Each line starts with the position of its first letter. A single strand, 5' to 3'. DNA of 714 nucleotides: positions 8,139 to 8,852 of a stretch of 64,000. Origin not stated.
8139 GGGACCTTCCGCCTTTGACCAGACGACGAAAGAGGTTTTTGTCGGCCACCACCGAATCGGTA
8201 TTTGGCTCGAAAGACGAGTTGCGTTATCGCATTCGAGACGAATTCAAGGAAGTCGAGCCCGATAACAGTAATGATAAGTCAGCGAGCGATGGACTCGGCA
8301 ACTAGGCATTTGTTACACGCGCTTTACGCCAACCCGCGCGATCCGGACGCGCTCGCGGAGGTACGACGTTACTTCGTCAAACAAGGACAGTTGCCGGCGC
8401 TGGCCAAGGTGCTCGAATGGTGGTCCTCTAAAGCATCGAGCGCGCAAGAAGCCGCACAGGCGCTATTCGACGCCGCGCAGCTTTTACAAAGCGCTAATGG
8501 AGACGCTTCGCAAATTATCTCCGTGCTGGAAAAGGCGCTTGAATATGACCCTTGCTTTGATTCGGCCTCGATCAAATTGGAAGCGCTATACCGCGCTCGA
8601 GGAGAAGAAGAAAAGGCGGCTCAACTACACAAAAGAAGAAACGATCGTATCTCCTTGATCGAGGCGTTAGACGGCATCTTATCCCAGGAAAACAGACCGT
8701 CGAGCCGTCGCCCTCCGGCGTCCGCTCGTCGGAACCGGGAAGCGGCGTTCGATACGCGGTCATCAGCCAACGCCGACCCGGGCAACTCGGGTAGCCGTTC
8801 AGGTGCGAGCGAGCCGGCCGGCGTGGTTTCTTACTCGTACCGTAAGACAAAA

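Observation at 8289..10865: GltG/GltJ-like (AgmX/PglI-tail) protein with an unusual N-terminal half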

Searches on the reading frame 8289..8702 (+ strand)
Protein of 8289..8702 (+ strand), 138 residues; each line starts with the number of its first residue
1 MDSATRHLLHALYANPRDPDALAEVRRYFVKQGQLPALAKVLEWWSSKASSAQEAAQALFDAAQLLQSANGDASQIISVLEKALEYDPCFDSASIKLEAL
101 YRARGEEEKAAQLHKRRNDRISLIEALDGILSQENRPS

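Call 41: search_protein_representatives(alignment_id=A2)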
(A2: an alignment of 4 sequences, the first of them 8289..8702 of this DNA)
Query: 4 sequences, 138 profile positions. Proteins with E-value up to 0.001 (for the whole library): 424; up to 1e-10: 58; up to 1e-30: 3. The best 150 are listed.
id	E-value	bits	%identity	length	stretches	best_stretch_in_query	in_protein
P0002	1.4e-69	249.0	-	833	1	1-137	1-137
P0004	2.4e-67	241.8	-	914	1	1-137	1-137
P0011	1.4e-39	151.8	-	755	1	1-132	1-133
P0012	1.4e-30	122.7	-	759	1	1-130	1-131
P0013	1.6e-22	96.6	-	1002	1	1-118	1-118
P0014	5.9e-22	94.7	-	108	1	1-102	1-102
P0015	1.3e-21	93.6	-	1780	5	1-119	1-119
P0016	4.8e-21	91.8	-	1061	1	1-118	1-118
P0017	1.7e-18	83.5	-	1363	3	1-122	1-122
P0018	2.2e-18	83.2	-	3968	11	11-121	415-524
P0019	1.2e-17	80.7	-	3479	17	2-117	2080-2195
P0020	1.5e-17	80.5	-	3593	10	2-120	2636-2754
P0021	8.0e-17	78.1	-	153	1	1-120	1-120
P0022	1.3e-16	77.4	-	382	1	1-118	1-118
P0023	1.6e-15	73.9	-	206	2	2-121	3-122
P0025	5.7e-15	72.1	-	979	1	1-117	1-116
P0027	1.4e-14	70.8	-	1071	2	4-125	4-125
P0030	4.5e-14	69.2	-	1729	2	1-118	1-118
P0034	6.3e-14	68.7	-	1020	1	1-119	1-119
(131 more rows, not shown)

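Call 43: search_protein_families(library=ncbifam, proteins=[P0018, P0019, P0011, P0012, P0013], max_evalue=0.001)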
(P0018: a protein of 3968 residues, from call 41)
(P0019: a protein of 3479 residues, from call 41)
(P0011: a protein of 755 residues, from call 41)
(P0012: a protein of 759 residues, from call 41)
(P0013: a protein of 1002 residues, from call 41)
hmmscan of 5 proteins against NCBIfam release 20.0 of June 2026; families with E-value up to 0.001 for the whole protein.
P0018 (3968 aa): 13 families
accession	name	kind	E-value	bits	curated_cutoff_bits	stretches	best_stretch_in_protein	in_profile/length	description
TIGR02917.1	PEP_TPR_lipo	equivalog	5.5e-47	160.2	312.2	2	3646-3957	513-803/899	XrtA/PEP-CTERM system TPR-repeat protein PrsT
NF040959.1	MamA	equivalog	3.9e-32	111.4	200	1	3672-3809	43-172/204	magnetosome protein MamA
NF052312.1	T9SS_PorW_SprE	equivalog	5.4e-20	71.6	250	0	3681-3884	119-324/716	type IX secretion system periplasmic lipoprotein PorW/SprE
TIGR02521.1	type_IV_pilW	equivalog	4.7e-13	49.2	154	1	3845-3961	60-172/234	type IV pilus biogenesis/stability protein PilW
NF008757.0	PRK11788.1-5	equivalog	7.8e-13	48.3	363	2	3362-3529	124-290/388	lipopolysaccharide assembly protein LapB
NF002725.1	PRK02603.1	equivalog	7.1e-12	45.7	143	0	2466-2504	89-127/173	photosystem I assembly protein Ycf3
TIGR02795.1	tol_pal_ybgF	equivalog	2.1e-11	44.5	90.1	0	3867-3958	22-110/119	tol-pal system protein YbgF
NF008756.0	PRK11788.1-4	equivalog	2.6e-11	43.2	474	0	481-657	128-295/389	lipopolysaccharide assembly protein LapB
NF040561.1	PrimPol_Msp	equivalog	4e-08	32.3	200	0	3864-3937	5-76/515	CRISPR-associated primase-polymerase type A1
NF047507.1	TPR_BatC_Lepto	exception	6.6e-08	32.3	175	0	3872-3958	46-130/214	TPR repeat-containing protein BatC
NF033920.0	C39_PA2778_fam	equivalog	2.6e-06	27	150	0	3861-3954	167-254/255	PA2778 family cysteine peptidase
TIGR02552.1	LcrH_SycD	equivalog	3.5e-05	23.5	104.8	0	3855-3916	57-118/136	SycD/LcrH family type III secretion system chaperone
NF033762.1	social_mot_Tgl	equivalog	0.00026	20.4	225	0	3686-3752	48-114/252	social motility TPR repeat lipoprotein Tgl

P0019 (3479 aa): 15 families
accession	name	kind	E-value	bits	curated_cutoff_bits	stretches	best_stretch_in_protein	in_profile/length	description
NF040959.1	MamA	equivalog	9.6e-107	355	200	10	2563-2697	69-199/204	magnetosome protein MamA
TIGR02917.1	PEP_TPR_lipo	equivalog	1.7e-93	314.1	312.2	12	2646-2849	508-702/899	XrtA/PEP-CTERM system TPR-repeat protein PrsT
NF052312.1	T9SS_PorW_SprE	equivalog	5.3e-50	170.8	250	3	2681-2853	189-365/716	type IX secretion system periplasmic lipoprotein PorW/SprE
NF008757.0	PRK11788.1-5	equivalog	3.1e-49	168.2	363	4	2656-2940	54-328/388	lipopolysaccharide assembly protein LapB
NF002725.1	PRK02603.1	equivalog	3e-41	141.3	143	1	2543-2612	50-118/173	photosystem I assembly protein Ycf3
NF008756.0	PRK11788.1-4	equivalog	4.8e-38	131.2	474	4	2666-2846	64-244/389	lipopolysaccharide assembly protein LapB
NF047507.1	TPR_BatC_Lepto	exception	2e-34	118.9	175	0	665-736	71-141/214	TPR repeat-containing protein BatC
TIGR02521.1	type_IV_pilW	equivalog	2.3e-24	86.2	154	1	2788-2932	71-211/234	type IV pilus biogenesis/stability protein PilW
NF040561.1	PrimPol_Msp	equivalog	3.2e-16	59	200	1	2847-2971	16-127/515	CRISPR-associated primase-polymerase type A1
NF008753.0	PRK11788.1-1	equivalog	5e-13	48.9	395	1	2582-2739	123-279/389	lipopolysaccharide assembly protein LapB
NF033758.1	gliding_GltE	equivalog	1.7e-11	43.7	225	1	2850-3062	80-284/411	adventurous gliding motility TPR repeat lipoprotein GltE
NF033762.1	social_mot_Tgl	equivalog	1.1e-10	41.3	225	0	1853-1999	40-182/252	social motility TPR repeat lipoprotein Tgl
NF008754.0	PRK11788.1-2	equivalog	3.6e-08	32.9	670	1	2712-2835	111-230/386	lipopolysaccharide assembly protein LapB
TIGR02552.1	LcrH_SycD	equivalog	6.9e-06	25.8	104.8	0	2568-2622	53-108/136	SycD/LcrH family type III secretion system chaperone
NF047558.1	TPR_END_plus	domain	0.00027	20.8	32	0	2785-2814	2-31/56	TPR end-of-group domain-containing protein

P0011 (755 aa): 3 families
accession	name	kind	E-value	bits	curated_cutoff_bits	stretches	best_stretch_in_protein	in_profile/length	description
NF033768.1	myxo_SS_tail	domain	1.3e-29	102.1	40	1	662-752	2-92/92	AgmX/PglI C-terminal domain-containing protein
NF033760.1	gliding_GltG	equivalog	1.2e-24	86.8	650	1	568-754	467-648/650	adventurous gliding motility protein GltG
NF033761.1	gliding_GltJ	equivalog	2e-12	47.1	450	1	655-751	575-671/671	adventurous gliding motility protein GltJ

P0012 (759 aa): 3 families
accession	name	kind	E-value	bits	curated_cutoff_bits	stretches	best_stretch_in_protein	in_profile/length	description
NF033768.1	myxo_SS_tail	domain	1.7e-30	105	40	1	666-755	2-91/92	AgmX/PglI C-terminal domain-containing protein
NF033760.1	gliding_GltG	equivalog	5.7e-26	91.2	650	1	573-758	464-648/650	adventurous gliding motility protein GltG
NF033761.1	gliding_GltJ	equivalog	2.7e-11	43.3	450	1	661-755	577-671/671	adventurous gliding motility protein GltJ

P0013 (1002 aa): 4 families
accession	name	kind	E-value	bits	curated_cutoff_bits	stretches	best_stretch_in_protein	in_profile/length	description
NF033760.1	gliding_GltG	equivalog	2.8e-23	82.3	650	1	811-1001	459-647/650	adventurous gliding motility protein GltG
NF033768.1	myxo_SS_tail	domain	6e-23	80.8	40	1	909-1000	2-92/92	AgmX/PglI C-terminal domain-containing protein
NF033761.1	gliding_GltJ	equivalog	1.6e-11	44.1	450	1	904-999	577-671/671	adventurous gliding motility protein GltJ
NF040959.1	MamA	equivalog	3.9e-06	26.5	200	1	26-185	45-191/204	magnetosome protein MamA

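Call 45: search_protein_families(library=ncbifam, proteins=[P0015, P0016, P0017, P0025, P0027, P0030, P0034], max_evalue=0.00001)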
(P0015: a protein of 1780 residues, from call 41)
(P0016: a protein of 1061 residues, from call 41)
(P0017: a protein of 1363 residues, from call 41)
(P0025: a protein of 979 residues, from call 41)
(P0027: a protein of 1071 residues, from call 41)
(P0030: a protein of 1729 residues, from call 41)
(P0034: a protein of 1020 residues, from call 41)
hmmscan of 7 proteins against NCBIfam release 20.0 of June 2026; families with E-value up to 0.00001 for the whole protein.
P0015 (1780 aa): 3 families
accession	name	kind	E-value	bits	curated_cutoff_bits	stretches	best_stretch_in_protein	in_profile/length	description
NF040959.1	MamA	equivalog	9e-26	90.6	200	1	592-751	47-199/204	magnetosome protein MamA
NF002725.1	PRK02603.1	equivalog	8.5e-08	32.4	143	0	688-738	70-120/173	photosystem I assembly protein Ycf3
NF033762.1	social_mot_Tgl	equivalog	1.2e-07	31.3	225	0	562-629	80-147/252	social motility TPR repeat lipoprotein Tgl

P0016 (1061 aa): 1 family
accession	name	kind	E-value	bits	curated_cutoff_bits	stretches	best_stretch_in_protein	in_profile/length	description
NF040959.1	MamA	equivalog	8.5e-08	31.9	200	1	36-199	54-202/204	magnetosome protein MamA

P0017 (1363 aa): 2 families
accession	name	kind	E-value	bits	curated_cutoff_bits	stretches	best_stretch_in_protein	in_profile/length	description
NF040959.1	MamA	equivalog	2.2e-09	37.1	200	0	18-165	36-171/204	magnetosome protein MamA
NF047558.1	TPR_END_plus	domain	6.5e-06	26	32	0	67-92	9-34/56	TPR end-of-group domain-containing protein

P0025 (979 aa): 4 families
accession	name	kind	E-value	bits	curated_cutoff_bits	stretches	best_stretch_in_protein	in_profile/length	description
NF033768.1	myxo_SS_tail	domain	6.4e-28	96.7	40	1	886-976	2-92/92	AgmX/PglI C-terminal domain-containing protein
NF033760.1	gliding_GltG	equivalog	4.1e-25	88.4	650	1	720-976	395-646/650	adventurous gliding motility protein GltG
NF033761.1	gliding_GltJ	equivalog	8.1e-15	54.9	450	1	881-975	577-671/671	adventurous gliding motility protein GltJ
NF040959.1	MamA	equivalog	1.8e-09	37.4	200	1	27-182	45-189/204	magnetosome protein MamA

P0027 (1071 aa): 8 families
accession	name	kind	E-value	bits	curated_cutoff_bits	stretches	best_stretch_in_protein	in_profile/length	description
TIGR02917.1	PEP_TPR_lipo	equivalog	2.8e-20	71.8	312.2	1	68-248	476-644/899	XrtA/PEP-CTERM system TPR-repeat protein PrsT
TIGR02521.1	type_IV_pilW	equivalog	2.8e-15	56.5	154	0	707-745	45-83/234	type IV pilus biogenesis/stability protein PilW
NF040959.1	MamA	equivalog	4.9e-11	42.5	200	0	700-748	146-194/204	magnetosome protein MamA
NF002725.1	PRK02603.1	equivalog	1.9e-08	34.5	143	0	682-745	62-124/173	photosystem I assembly protein Ycf3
NF008757.0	PRK11788.1-5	equivalog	6.2e-08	32.2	363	0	74-249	124-293/388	lipopolysaccharide assembly protein LapB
NF008756.0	PRK11788.1-4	equivalog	1.5e-07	30.8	474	0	366-448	68-152/389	lipopolysaccharide assembly protein LapB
NF008753.0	PRK11788.1-1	equivalog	5.4e-07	29.1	395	0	675-767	199-287/389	lipopolysaccharide assembly protein LapB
NF033762.1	social_mot_Tgl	equivalog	5.2e-06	26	225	0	75-119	84-128/252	social motility TPR repeat lipoprotein Tgl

P0030 (1729 aa): 3 families
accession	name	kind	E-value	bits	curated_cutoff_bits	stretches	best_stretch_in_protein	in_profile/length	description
NF040959.1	MamA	equivalog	1.6e-19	70.1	200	0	687-752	137-201/204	magnetosome protein MamA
TIGR02917.1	PEP_TPR_lipo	equivalog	5.2e-19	67.6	312.2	2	368-604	534-758/899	XrtA/PEP-CTERM system TPR-repeat protein PrsT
NF002725.1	PRK02603.1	equivalog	2.3e-08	34.2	143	0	685-739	68-121/173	photosystem I assembly protein Ycf3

P0034 (1020 aa): 3 families
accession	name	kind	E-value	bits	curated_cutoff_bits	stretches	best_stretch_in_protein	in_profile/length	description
NF033768.1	myxo_SS_tail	domain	6e-27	93.6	40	1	927-1017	2-92/92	AgmX/PglI C-terminal domain-containing protein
NF033760.1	gliding_GltG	equivalog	5.5e-23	81.4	650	1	758-1017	398-646/650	adventurous gliding motility protein GltG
NF033761.1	gliding_GltJ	equivalog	5.7e-15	55.4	450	1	922-1016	577-671/671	adventurous gliding motility protein GltJ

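Call 47: list_cluster_members(proteins=[P0011, P0012, P0013, P0025, P0034, P0015, P0017, P0018, P0019, P0020])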
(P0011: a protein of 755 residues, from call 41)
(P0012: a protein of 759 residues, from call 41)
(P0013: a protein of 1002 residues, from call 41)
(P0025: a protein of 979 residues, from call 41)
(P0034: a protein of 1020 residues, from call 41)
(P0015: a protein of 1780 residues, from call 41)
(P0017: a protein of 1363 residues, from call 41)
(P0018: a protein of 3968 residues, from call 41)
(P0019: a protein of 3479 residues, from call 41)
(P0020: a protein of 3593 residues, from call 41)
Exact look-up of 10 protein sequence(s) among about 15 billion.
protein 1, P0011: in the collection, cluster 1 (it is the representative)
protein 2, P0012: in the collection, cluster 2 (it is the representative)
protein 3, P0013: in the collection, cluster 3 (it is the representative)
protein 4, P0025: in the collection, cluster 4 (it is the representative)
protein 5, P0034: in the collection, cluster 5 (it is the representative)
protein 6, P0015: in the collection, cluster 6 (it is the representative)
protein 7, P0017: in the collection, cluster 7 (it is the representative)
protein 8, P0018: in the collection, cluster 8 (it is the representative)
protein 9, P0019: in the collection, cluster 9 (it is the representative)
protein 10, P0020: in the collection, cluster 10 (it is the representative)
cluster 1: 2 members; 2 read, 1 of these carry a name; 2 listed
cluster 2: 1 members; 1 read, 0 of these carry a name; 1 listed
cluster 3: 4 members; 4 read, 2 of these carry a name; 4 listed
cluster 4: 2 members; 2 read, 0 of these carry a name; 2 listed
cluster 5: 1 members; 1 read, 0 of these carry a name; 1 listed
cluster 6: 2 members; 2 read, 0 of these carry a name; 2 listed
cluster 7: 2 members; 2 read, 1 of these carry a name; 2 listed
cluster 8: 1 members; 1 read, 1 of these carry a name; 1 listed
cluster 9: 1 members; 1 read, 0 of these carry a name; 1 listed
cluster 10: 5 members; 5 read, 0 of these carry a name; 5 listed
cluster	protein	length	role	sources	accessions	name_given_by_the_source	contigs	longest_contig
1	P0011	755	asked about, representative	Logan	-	-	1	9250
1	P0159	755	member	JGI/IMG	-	hypothetical protein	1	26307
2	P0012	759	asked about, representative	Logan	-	-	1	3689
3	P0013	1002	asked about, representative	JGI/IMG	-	-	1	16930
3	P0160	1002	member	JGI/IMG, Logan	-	tetratricopeptide (TPR) repeat protein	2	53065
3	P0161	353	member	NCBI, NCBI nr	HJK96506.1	MAG TPA: hypothetical protein RMF84_04755, partial [Polyangiaceae bacterium LLY-WYZ-14_1] | hypothetical protein [Polyangiaceae bacterium LLY-WYZ-14_1]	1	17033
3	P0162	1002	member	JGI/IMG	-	-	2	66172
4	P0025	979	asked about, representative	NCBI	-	-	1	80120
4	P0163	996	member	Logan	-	-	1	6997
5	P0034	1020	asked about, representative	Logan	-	-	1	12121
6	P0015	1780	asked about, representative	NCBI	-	-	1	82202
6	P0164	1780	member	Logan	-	-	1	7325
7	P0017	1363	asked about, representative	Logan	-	-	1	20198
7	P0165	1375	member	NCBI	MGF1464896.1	MAG: hypothetical protein ACFCGT_02080 [Sandaracinaceae bacterium]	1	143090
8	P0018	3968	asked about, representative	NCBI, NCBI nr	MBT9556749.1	MAG: hypothetical protein IV100_12015 [Myxococcales bacterium] | hypothetical protein [Myxococcales bacterium]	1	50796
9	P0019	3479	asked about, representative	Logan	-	-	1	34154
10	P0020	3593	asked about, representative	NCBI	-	-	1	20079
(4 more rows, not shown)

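Call 48: find_encoding_contigs(protein=P0025, flank=10000, max_places=2)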
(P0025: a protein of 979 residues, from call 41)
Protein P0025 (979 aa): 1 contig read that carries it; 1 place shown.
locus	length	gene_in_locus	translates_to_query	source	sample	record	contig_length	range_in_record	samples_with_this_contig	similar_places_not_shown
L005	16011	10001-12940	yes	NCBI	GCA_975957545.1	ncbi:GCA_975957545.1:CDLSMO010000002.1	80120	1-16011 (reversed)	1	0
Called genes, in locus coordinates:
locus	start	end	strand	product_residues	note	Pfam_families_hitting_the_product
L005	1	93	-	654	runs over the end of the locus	PF00092:VWA (faint), PF13519:VWA_2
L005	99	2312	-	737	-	PF13519:VWA_2, PF18884:TSP3_bac (faint)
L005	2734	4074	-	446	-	PF02412:TSP_3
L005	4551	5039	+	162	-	-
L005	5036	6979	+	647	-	PF18884:TSP3_bac (faint)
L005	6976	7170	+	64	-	-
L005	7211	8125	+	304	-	PF01618:MotA_ExbB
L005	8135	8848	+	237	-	-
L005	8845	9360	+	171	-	PF02472:ExbD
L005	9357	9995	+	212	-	-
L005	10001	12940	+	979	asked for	PF13428:TPR_14 (faint)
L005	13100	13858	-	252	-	-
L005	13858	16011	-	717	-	?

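Call 63: find_encoding_contigs(protein=P0013, flank=10000, max_places=2)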
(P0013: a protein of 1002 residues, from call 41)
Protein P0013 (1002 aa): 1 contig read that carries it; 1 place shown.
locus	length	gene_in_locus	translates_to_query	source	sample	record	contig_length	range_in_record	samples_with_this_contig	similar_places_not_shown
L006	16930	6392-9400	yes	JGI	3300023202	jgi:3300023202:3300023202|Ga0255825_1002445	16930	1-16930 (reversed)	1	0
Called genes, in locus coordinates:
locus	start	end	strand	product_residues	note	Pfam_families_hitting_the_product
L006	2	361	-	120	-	?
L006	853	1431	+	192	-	-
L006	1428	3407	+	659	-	-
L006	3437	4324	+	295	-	PF01618:MotA_ExbB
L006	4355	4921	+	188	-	PF02472:ExbD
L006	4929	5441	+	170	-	PF02472:ExbD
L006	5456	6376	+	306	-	-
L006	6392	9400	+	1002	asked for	PF13414:TPR_11 (faint)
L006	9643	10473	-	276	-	-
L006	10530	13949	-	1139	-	PF13428:TPR_14 (faint), PF14559:TPR_19 (faint), PF13181:TPR_8 (faint), PF00515:TPR_1 (faint), PF07719:TPR_2 (faint), PF13174:TPR_6 (faint), PF13176:TPR_7 (faint), PF13432:TPR_16 (weak), +1 more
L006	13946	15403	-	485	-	PF14559:TPR_19 (faint)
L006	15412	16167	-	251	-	-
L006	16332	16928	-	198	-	?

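Call 64: find_encoding_contigs(protein=P0011, flank=10000, max_places=2)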
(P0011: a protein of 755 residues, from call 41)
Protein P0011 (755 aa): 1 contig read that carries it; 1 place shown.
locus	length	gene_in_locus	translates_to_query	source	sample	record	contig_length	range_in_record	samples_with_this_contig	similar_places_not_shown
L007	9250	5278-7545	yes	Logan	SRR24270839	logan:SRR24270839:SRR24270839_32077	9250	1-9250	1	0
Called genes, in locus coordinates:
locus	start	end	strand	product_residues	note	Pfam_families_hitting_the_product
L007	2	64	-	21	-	?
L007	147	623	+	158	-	-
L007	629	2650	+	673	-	-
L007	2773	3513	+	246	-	PF01618:MotA_ExbB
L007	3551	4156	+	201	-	PF02472:ExbD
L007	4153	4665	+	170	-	PF02472:ExbD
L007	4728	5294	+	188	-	-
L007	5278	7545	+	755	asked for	-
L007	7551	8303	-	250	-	-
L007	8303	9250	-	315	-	?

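Call 66: predict_structure(alignment_id=A2)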
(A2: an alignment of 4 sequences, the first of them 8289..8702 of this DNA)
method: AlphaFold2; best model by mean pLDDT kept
length: 138 residues; sequences in the alignment: 4
mean_pLDDT: 93.0   pTM: 0.83
mean pLDDT of the five models: 93.0, 92.8, 92.3, 92.2, 91.7
residues with pLDDT >= 90: 116; 70-90: 17; 50-70: 3; < 50: 2
segments of 3 or more residues with pLDDT < 50: none
pLDDT, mean of each block of 10 residues (from residue 1): 90 92 95 95 96 97 97 96 97 98 97 95 86 65
secondary structure, 60 per line:
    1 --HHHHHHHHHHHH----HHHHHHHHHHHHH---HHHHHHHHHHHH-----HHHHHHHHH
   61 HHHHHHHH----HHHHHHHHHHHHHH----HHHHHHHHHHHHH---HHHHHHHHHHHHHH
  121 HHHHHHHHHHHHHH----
elements in order: H3-14 H19-31 H35-46 H52-68 H73-86 H91-103 H107-134
